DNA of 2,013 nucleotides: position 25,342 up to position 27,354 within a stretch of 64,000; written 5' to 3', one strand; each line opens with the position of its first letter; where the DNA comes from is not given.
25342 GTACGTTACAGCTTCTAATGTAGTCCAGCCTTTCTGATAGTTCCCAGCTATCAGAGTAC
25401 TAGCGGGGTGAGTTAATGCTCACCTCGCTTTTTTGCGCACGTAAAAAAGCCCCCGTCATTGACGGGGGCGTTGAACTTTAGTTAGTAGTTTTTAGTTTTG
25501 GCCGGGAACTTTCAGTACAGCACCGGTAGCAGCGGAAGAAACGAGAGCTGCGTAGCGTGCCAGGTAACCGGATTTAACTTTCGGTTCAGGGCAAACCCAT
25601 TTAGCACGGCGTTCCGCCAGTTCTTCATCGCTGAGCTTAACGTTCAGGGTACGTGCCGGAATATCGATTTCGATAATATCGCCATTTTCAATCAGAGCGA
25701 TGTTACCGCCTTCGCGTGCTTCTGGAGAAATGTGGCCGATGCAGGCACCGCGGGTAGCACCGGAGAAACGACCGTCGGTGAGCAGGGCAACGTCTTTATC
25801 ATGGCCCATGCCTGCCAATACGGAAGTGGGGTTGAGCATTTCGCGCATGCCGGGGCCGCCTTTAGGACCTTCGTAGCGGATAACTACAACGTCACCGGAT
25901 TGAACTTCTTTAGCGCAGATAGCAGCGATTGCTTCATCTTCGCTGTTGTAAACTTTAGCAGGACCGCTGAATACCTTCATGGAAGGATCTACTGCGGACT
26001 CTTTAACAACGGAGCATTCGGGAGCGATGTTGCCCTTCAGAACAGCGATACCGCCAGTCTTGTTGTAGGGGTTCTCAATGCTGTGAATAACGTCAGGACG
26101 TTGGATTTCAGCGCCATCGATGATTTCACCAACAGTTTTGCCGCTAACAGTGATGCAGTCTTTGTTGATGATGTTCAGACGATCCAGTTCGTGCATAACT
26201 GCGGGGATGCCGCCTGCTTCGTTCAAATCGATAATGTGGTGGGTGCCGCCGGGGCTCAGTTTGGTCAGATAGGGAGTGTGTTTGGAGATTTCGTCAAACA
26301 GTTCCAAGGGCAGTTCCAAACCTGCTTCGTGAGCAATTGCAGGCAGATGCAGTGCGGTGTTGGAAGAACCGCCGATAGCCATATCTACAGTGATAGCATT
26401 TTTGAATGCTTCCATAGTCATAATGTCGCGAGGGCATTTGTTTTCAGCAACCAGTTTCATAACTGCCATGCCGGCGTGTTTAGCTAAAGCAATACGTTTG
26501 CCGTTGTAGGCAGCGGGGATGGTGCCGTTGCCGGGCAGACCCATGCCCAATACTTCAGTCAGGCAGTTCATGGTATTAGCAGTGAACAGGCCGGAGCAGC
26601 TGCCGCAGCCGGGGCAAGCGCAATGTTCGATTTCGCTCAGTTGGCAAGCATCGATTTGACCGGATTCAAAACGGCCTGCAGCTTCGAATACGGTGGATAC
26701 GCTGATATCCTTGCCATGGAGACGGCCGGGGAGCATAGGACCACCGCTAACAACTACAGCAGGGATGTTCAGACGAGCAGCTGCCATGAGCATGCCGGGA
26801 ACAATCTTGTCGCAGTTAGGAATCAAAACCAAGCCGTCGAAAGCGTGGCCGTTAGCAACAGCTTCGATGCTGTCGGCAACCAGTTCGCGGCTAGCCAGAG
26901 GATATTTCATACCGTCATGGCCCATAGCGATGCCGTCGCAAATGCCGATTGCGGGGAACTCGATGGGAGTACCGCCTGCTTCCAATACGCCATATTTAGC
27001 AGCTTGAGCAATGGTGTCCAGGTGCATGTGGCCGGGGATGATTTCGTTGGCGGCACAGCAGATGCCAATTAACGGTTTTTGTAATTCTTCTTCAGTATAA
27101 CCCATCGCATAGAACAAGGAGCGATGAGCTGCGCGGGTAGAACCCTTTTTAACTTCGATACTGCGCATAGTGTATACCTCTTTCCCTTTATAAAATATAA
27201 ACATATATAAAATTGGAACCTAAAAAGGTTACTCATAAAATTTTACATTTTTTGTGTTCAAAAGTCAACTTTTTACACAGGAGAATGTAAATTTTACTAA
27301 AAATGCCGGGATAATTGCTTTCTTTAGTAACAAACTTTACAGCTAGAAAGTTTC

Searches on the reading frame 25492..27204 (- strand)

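Call 58: search_protein_families(library=pfam, proteins=[window:25492-27204:-])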
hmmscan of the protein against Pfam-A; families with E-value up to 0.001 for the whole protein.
window:25492-27204:- (570 aa): 2 families
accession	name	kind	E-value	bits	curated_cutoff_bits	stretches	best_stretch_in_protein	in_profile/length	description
PF00920.27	ILVD_EDD_N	-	1.9e-133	445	27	1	43-360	1-315/316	Dihydroxy-acid/6-phosphogluconate dehydratase N-terminal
PF24877.1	ILV_EDD_C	-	3.8e-80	268.3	27.7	1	371-562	1-191/191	Dihydroxy-acid/6-phosphogluconate dehydratase C-terminal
